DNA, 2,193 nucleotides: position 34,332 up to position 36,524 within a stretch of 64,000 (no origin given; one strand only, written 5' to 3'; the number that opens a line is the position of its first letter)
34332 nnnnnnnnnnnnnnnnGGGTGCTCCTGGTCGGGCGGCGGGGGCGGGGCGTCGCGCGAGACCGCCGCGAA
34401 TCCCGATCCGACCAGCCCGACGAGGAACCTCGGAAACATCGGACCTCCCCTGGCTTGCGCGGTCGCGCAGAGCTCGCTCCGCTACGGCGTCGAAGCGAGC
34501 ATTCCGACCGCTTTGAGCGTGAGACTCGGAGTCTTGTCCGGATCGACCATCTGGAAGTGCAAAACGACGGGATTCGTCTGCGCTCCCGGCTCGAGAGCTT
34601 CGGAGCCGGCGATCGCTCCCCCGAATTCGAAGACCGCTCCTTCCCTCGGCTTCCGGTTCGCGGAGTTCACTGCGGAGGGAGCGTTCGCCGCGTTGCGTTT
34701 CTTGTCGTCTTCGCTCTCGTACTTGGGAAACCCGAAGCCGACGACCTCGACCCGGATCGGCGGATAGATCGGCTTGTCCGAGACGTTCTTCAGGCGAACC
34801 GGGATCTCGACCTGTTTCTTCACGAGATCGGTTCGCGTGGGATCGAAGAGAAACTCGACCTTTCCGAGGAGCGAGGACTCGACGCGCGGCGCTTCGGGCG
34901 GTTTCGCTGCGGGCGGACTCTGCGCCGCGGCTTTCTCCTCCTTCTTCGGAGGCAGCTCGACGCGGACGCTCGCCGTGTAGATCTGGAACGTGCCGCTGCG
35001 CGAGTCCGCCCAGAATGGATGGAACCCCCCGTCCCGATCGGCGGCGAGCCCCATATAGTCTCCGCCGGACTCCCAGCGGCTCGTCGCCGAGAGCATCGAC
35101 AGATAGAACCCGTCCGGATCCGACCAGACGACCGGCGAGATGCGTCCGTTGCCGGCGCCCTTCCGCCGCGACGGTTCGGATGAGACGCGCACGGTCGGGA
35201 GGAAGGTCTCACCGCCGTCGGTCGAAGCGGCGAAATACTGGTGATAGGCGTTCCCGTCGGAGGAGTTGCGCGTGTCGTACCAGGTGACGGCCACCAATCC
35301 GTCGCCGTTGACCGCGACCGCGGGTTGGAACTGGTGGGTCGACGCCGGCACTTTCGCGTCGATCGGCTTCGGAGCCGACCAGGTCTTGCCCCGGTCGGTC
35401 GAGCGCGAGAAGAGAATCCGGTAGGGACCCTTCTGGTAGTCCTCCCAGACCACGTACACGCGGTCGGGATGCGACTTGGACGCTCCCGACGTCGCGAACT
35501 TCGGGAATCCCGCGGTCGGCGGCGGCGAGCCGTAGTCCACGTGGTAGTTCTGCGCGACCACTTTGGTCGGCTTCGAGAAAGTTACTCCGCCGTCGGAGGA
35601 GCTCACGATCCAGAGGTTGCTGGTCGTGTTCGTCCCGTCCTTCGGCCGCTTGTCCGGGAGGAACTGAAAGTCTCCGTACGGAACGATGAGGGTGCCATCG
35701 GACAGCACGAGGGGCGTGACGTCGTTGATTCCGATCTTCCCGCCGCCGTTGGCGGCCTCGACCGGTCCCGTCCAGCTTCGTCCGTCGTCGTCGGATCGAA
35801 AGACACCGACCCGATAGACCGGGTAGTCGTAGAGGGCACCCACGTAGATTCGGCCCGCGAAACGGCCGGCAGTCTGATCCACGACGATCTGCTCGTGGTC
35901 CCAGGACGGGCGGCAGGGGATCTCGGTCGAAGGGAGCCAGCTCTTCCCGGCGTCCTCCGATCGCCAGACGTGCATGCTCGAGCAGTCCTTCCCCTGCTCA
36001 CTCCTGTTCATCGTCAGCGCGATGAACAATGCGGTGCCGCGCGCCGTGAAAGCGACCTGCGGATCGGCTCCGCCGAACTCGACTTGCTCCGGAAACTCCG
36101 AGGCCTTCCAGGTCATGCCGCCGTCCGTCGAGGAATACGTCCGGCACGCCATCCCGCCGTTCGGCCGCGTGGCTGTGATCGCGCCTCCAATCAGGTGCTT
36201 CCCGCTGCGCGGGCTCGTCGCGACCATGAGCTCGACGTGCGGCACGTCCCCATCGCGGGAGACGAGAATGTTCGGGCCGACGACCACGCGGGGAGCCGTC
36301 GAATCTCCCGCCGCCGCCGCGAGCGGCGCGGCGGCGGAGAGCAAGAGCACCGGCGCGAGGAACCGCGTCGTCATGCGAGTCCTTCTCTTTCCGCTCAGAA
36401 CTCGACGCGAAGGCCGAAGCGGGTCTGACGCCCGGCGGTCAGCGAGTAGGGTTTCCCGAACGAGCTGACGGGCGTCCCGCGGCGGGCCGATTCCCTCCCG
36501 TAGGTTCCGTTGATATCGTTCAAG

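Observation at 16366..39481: A 23-kb co-directional array of alternating BNR (sialidase-fold) proteins and S9 peptidases, headed by a TonB-dependent receptor and a divergent GntR/FadR regulator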

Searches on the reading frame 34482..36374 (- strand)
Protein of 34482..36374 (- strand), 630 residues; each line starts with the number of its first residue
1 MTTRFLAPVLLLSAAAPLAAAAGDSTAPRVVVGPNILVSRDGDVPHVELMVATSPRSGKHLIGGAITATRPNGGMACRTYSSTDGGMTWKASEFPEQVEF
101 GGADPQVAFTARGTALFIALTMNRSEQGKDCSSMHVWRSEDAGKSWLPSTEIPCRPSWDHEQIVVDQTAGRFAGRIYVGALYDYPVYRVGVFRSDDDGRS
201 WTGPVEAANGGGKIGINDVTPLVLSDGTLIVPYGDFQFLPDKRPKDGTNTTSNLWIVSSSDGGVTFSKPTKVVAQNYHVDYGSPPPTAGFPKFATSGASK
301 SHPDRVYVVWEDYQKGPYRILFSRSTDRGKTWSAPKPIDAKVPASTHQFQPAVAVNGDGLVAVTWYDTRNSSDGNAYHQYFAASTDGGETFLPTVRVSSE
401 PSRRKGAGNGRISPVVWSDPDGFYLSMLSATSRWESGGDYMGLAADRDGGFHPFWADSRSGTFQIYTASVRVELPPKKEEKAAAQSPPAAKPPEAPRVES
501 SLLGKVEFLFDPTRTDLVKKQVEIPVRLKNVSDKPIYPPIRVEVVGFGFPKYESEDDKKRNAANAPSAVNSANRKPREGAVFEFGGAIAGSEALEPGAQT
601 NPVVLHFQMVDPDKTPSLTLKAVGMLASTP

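Call 4: search_protein_families(library=pfam, proteins=[window:34482-36374:-], max_evalue=0.01)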
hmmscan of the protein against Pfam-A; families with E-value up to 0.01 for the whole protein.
window:34482-36374:- (630 aa): 6 families
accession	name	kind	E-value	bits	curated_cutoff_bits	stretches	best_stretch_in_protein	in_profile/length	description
PF13088.12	BNR_2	-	1.6e-17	64.2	31.4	3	249-404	77-210/277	BNR repeat-like domain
PF24316.1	Tli3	-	6e-09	36.7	27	0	338-403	39-107/129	T6SS Tli3 immunity protein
PF02012.26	BNR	-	3.7e-08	32.6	27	0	80-90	1-11/12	BNR/Asp-box repeat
PF15902.12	Sortilin-Vps10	-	8.3e-08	31.9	33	1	78-162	46-125/446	Sortilin, neurotensin receptor 3,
PF13859.12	BNR_3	-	0.00016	21.7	27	0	315-401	25-112/308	BNR repeat-like domain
PF15899.11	BNR_6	-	0.0044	17.4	27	0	137-146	2-11/14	BNR-Asp box repeat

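Call 10: search_protein_families(library=ncbifam, proteins=[window:34482-36374:-], max_evalue=0.01)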
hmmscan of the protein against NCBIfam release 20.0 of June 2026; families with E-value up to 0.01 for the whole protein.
window:34482-36374:- (630 aa): 3 families
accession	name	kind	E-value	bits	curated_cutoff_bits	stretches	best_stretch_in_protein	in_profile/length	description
NF040591.1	choice_anch_O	subfamily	6e-05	21.8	125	1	236-339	521-636/670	choice-of-anchor O protein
NF045728.1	glycosyl_F510_1955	equivalog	0.0014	18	175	0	81-146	76-127/246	F510_1955 family glycosylhydrolase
NF053835.1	PDIAV_lipo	equivalog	0.0026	17.2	90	0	340-391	83-133/458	PDIAV motif-containing lipoprotein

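Call 11: search_solved_structures(query=window:34482-36374:-, max_evalue=1, show_alignments=2)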
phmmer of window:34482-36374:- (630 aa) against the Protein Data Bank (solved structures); distinct sequences matched with E-value up to 1: 17.
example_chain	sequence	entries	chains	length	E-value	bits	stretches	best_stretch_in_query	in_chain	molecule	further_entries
8gn6_C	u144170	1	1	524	0.016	17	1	191-390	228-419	Sialidase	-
8gn6_A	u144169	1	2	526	0.017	17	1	191-390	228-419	Sialidase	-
8feb_A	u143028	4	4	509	0.019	16.8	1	191-390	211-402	Sialidase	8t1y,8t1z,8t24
8t26_A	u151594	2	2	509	0.02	16.7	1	191-390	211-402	Sialidase, putative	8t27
4x47_A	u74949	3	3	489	0.1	14.4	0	169-215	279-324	Anhydrosialidase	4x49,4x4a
4x6k_A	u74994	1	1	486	0.1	14.4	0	169-215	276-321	Anhydrosialidase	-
2w20_A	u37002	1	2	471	0.4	12.4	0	321-350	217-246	SIALIDASE A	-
3h71_A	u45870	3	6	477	0.42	12.4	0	321-350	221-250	Sialidase A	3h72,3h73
7af2_AAA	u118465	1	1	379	0.47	12.2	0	325-364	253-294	Sialidase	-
7a54_A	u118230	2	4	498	0.49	12.2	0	321-350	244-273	Sialidase A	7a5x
2vvz_A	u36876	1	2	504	0.51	12.1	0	321-350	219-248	SIALIDASE A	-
6myv_A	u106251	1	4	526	0.56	12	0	319-342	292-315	Sialidase26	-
1sli_A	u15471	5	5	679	0.56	12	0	168-213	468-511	INTRAMOLECULAR TRANS-SIALIDASE | SIALIDASE L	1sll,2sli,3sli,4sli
1nd1_A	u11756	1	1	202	0.65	11.8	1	152-218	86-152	BaP1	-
2w12_A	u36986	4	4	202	0.66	11.7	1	152-219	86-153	ZINC METALLOPROTEINASE BAP1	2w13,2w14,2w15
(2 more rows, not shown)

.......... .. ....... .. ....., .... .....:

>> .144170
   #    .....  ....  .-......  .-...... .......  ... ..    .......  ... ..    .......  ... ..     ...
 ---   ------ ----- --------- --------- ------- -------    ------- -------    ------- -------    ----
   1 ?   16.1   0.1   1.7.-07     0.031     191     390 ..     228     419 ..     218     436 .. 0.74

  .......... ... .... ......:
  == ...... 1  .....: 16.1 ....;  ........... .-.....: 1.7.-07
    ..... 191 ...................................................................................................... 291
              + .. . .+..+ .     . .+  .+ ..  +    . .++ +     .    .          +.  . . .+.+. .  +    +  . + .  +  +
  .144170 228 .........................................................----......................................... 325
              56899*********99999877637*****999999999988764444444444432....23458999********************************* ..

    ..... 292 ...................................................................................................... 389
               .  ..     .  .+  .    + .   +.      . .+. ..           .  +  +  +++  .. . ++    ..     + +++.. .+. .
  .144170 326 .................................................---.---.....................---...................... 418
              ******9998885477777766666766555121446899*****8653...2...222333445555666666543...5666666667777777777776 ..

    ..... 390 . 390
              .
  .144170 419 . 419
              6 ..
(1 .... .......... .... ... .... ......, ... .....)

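Call 12: find_homologous_proteins(query=window:34482-36374:-, max_evalue=0.00001)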
Query window:34482-36374:- (630 aa): 1258 proteins with E <= 0.00001 among 8000 candidates; the best 120 are listed.
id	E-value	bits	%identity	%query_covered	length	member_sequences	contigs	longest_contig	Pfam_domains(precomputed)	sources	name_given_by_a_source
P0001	0.0e+0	1403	96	100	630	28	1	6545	PF24316.2,PF02012.27,PF15902.13,PF13088.13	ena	-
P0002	0.0e+0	1113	76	96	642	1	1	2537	PF24316.2,PF02012.27,PF13088.13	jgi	jgi:hypothetical protein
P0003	0.0e+0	1051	96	75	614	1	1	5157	PF24316.2,PF02012.27,PF15902.13,PF13088.13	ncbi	-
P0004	6.9e-283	958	68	95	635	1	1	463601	PF24316.2,PF02012.27,PF13088.13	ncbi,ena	-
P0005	6.7e-278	942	66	100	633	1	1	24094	PF24316.2,PF15902.13,PF13088.13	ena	-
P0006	1.4e-277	941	66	100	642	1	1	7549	PF24316.2,PF02012.27,PF15902.13,PF13088.13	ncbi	-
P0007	2.3e-277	940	67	96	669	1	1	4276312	PF02012.27,PF13088.13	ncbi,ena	-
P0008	1.4e-274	931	67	100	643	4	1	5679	PF24316.2,PF13088.13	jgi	jgi:hypothetical protein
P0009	1.4e-273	927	65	99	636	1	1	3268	PF24316.2,PF02012.27,PF15902.13,PF13088.13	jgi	jgi:hypothetical protein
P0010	1.5e-273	927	67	96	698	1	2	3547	PF24316.2,PF02012.27,PF13088.13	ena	-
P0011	2.3e-273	927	66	99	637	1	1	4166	PF24316.2,PF02012.27,PF13088.13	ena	-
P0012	1.8e-272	924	66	99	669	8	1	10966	PF24316.2,PF02012.27,PF13088.13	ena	-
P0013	4.1e-270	916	66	97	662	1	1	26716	PF24316.2,PF02012.27,PF15902.13,PF13088.13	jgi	jgi:hypothetical protein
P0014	1.0e-269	915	66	95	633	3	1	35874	PF24316.2,PF02012.27,PF15902.13,PF13088.13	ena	-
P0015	1.6e-269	914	66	95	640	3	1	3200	PF24316.2,PF02012.27,PF15902.13,PF13088.13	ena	-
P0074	2.6e-202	692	53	95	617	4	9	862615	PF13088.13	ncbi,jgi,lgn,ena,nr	ncbi:MAG TPA: sialidase family protein [Thermoanaerobaculales bacterium]|nr:sialidase family protein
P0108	5.0e-185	635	48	98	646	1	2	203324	PF13088.13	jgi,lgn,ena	jgi:hypothetical protein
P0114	1.3e-181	624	49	98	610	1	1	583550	PF13088.13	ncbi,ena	-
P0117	1.2e-180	620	49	100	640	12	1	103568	PF13088.13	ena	-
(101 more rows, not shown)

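Call 13: find_encoding_contigs(protein=P0007, flank=10000, max_places=2)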
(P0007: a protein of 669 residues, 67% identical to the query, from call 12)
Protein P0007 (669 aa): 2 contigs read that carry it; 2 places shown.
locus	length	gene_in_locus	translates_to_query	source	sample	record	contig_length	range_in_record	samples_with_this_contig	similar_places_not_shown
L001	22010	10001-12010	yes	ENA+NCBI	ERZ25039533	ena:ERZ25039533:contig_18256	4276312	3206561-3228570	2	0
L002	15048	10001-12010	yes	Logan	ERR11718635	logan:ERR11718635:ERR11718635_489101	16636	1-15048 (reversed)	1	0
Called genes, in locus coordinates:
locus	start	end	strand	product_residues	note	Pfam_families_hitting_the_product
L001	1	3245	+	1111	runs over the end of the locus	PF00082:Peptidase_S8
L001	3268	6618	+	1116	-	PF00082:Peptidase_S8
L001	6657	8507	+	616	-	PF24316:Tli3 (faint), PF02012:BNR (faint), PF13088:BNR_2 (weak)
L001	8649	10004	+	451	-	PF13088:BNR_2 (faint), PF02012:BNR (faint)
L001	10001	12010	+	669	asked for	PF02012:BNR (faint), PF13088:BNR_2 (weak)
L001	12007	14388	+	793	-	PF26549:Tricorn_N, PF07676:PD40 (weak), PF02129:Peptidase_S15 (faint), PF20434:BD-FAE, PF00326:Peptidase_S9, PF12146:Hydrolase_4 (faint), PF01738:DLH (weak)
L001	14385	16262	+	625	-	PF13088:BNR_2 (faint), PF24316:Tli3 (faint), PF02012:BNR (faint)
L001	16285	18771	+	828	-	PF26549:Tricorn_N (faint), PF07676:PD40 (faint), PF00326:Peptidase_S9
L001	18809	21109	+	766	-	PF26549:Tricorn_N, PF07676:PD40 (weak), PF20434:BD-FAE (weak), PF00326:Peptidase_S9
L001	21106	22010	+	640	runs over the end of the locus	PF13088:BNR_2 (faint)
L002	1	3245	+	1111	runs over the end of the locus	PF00082:Peptidase_S8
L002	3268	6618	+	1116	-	PF00082:Peptidase_S8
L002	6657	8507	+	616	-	PF24316:Tli3 (faint), PF02012:BNR (faint), PF13088:BNR_2 (weak)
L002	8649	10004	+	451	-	PF13088:BNR_2 (faint), PF02012:BNR (faint)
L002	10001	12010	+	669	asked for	PF02012:BNR (faint), PF13088:BNR_2 (weak)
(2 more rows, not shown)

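Call 14: find_encoding_contigs(protein=P0004, flank=10000, max_places=2)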
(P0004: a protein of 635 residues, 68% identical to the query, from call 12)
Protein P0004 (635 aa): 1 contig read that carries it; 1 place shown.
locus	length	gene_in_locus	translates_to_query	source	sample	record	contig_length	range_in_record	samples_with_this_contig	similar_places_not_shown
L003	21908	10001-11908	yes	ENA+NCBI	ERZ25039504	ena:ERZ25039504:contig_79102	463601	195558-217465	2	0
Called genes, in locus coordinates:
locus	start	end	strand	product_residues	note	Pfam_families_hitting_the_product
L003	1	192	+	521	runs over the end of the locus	PF02369:Big_1 (weak), PF13620:CarboxypepD_reg, PF13715:CarbopepD_reg_2, PF17210:SdrD_B (weak), PF22904:NOMO1-like_2nd (weak), PF17802:SpaA (weak), PF14686:fn3_3 (weak), PF07715:Plug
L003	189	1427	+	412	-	-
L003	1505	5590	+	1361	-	PF10647:Gmad1 (faint), PF07676:PD40 (faint), PF26550:Tricorn_2nd (faint), PF26549:Tricorn_N, PF13088:BNR_2 (faint)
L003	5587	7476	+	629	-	PF13088:BNR_2 (faint), PF24316:Tli3 (faint), PF02012:BNR (faint)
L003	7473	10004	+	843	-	PF07676:PD40 (faint), PF26549:Tricorn_N (weak), PF00326:Peptidase_S9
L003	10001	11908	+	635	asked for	PF24316:Tli3 (faint), PF02012:BNR (faint), PF13088:BNR_2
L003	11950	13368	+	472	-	PF15892:BNR_4 (faint), PF24316:Tli3 (faint), PF02012:BNR (faint), PF13088:BNR_2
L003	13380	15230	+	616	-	PF24316:Tli3 (faint), PF15902:Sortilin-Vps10 (faint), PF02012:BNR (faint), PF13088:BNR_2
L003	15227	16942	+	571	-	PF24316:Tli3 (faint), PF02012:BNR (faint), PF13088:BNR_2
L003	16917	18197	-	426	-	-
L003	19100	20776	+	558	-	PF13088:BNR_2 (weak), PF24316:Tli3 (faint), PF02012:BNR (faint)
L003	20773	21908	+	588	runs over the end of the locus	PF13088:BNR_2 (weak)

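Call 16: find_encoding_contigs(protein=P0074, flank=10000, max_places=2)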
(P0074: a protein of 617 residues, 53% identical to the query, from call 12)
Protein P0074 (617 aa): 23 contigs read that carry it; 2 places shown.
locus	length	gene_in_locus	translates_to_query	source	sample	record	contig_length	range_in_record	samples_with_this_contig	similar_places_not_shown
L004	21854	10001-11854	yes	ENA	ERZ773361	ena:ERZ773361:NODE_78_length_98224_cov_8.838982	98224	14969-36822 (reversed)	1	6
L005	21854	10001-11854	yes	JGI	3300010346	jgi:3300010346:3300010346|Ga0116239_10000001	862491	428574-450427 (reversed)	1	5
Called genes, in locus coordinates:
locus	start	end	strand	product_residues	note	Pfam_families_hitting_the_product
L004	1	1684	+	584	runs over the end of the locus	PF00664:ABC_membrane, PF00005:ABC_tran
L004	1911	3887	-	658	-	PF13088:BNR_2 (faint), PF24316:Tli3 (faint), PF02012:BNR (faint)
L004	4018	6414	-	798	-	PF26550:Tricorn_2nd (faint), PF26549:Tricorn_N, PF07676:PD40, PF00326:Peptidase_S9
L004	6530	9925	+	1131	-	PF00082:Peptidase_S8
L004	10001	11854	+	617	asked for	PF13088:BNR_2 (weak)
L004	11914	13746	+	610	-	PF24316:Tli3 (faint), PF02012:BNR (faint), PF13088:BNR_2 (weak)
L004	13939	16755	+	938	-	PF13620:CarboxypepD_reg, PF25183:OMP_b-brl_4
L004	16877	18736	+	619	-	PF13088:BNR_2 (faint), PF02012:BNR (faint)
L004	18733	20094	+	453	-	PF24316:Tli3 (faint), PF13088:BNR_2 (weak)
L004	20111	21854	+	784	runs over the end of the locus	PF26550:Tricorn_2nd (faint), PF26549:Tricorn_N (weak), PF07676:PD40 (weak), PF02129:Peptidase_S15 (faint), PF20434:BD-FAE (weak), PF00326:Peptidase_S9, PF01738:DLH (faint)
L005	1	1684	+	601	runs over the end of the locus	PF00664:ABC_membrane, PF00005:ABC_tran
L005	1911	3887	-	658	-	PF13088:BNR_2 (faint), PF24316:Tli3 (faint), PF02012:BNR (faint)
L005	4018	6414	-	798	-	PF26550:Tricorn_2nd (faint), PF26549:Tricorn_N, PF07676:PD40, PF00326:Peptidase_S9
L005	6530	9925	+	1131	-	PF00082:Peptidase_S8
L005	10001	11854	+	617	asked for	PF13088:BNR_2 (weak)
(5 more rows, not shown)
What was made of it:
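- Closest known: Tripeptidyl-peptidase II / tricorn-type downstream peptide degradation cascades. Same: S9 proteins whose N-terminal propellers hit Tricorn_N/PD40 in precomputed Pfam (calls 13, 16).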

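Call 17: find_encoding_contigs(protein=P0114, flank=10000, max_places=2)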
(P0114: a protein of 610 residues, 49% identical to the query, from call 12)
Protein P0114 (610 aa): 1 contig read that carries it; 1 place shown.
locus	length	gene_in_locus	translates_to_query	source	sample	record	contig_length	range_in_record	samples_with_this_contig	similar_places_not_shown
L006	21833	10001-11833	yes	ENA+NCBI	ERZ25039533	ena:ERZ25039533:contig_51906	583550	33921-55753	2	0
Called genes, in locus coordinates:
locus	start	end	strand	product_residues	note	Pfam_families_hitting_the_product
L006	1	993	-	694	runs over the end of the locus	PF02085:Cytochrom_CIII (faint), PF14522:Cytochrome_C7 (faint)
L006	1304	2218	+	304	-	PF07774:EMC1_C (faint), PF13570:Beta-prop_ACSF4, PF23414:Beta-prop_EML_2 (faint), PF13360:PQQ_2, PF13570:Beta-prop_ACSF4, PF01011:PQQ, PF13360:PQQ_2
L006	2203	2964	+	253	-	PF27344:MJECL34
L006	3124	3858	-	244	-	PF09134:Invasin_D3 (faint), PF26198:Ig_SMCHD1_6th (faint), PF02369:Big_1 (weak), PF17789:MG4 (faint), PF02369:Big_1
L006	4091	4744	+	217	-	PF08223:PaaX_C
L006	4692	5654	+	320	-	PF01979:Amidohydro_1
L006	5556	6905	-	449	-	PF00135:COesterase, PF20434:BD-FAE, PF12146:Hydrolase_4 (faint), PF07859:Abhydrolase_3, PF00326:Peptidase_S9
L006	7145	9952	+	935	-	PF02369:Big_1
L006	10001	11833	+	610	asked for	PF13088:BNR_2 (weak)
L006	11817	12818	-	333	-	PF01408:GFO_IDH_MocA, PF22725:GFO_IDH_MocA_C3, PF02894:GFO_IDH_MocA_C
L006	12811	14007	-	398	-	PF01408:GFO_IDH_MocA, PF22725:GFO_IDH_MocA_C3 (faint)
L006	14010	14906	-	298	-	PF12911:OppC_N, PF00528:BPD_transp_1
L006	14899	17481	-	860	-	PF00496:SBP_bac_5, PF19300:BPD_transp_1_N, PF00528:BPD_transp_1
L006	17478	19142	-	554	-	PF05960:DUF885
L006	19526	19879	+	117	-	PF03551:PadR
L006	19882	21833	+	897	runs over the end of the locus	PF12704:MacB_PCD, PF02687:FtsX, PF12704:MacB_PCD, PF02687:FtsX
